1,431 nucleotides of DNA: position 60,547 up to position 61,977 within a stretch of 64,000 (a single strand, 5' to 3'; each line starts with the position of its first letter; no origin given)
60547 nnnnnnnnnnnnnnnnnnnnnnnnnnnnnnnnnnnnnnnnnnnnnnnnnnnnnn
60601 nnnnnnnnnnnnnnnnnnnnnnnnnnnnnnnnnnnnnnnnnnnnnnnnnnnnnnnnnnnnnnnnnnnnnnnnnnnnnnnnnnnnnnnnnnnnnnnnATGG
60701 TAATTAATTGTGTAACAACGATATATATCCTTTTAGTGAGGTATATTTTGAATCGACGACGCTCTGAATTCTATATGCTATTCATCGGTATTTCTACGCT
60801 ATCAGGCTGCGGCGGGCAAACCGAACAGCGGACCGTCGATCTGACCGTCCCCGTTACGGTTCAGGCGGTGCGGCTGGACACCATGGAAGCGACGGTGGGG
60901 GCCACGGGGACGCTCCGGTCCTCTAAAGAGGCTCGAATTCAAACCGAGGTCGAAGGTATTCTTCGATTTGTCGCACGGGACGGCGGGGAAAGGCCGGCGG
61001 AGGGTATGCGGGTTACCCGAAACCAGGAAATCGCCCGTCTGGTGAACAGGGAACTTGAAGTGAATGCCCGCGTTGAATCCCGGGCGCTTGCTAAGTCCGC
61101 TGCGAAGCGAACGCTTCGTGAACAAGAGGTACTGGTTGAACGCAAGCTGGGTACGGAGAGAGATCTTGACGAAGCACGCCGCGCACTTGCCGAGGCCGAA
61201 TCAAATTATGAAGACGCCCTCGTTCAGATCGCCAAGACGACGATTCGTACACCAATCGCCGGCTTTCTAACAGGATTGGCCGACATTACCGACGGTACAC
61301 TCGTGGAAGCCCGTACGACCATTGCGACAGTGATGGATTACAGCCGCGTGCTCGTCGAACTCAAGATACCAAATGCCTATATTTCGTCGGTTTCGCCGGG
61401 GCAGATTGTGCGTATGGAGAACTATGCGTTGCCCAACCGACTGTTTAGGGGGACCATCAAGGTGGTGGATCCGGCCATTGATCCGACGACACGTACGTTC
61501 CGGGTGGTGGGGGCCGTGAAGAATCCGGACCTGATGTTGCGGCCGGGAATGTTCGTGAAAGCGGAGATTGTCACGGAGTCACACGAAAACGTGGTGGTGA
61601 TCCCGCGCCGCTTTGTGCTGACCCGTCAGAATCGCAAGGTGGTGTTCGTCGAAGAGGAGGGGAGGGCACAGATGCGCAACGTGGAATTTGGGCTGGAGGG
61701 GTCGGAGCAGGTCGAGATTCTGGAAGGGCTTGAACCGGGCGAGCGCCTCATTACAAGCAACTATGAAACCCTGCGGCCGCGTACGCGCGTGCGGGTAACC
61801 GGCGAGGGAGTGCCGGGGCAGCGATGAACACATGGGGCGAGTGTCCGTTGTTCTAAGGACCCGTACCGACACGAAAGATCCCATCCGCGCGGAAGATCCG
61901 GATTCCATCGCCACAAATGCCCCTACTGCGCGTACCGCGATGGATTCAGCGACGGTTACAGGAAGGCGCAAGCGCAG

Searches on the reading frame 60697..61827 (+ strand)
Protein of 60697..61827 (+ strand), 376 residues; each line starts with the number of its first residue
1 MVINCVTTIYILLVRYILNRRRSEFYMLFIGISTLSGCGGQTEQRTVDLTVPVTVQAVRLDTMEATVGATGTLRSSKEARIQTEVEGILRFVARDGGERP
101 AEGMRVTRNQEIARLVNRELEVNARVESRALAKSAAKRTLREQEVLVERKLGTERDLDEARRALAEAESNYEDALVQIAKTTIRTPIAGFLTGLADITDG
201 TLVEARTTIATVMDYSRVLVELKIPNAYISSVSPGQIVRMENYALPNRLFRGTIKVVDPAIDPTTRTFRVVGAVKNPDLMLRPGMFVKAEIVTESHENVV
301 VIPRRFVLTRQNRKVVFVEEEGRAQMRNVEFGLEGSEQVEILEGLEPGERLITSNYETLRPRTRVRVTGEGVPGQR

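Call 41: search_protein_families(library=pfam, proteins=[window:60697-61827:+], max_evalue=0.01)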
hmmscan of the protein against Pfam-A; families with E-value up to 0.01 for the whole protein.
window:60697-61827:+ (376 aa): 2 families
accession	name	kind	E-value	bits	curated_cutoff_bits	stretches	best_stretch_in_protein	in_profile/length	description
PF16576.10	HlyD_D23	-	8.8e-25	87.7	30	1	66-287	5-214/214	Barrel-sandwich domain of CusB or HlyD membrane-fusion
PF13437.12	HlyD_3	-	1.1e-15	58.7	22.2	1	182-284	1-106/106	HlyD family secretion protein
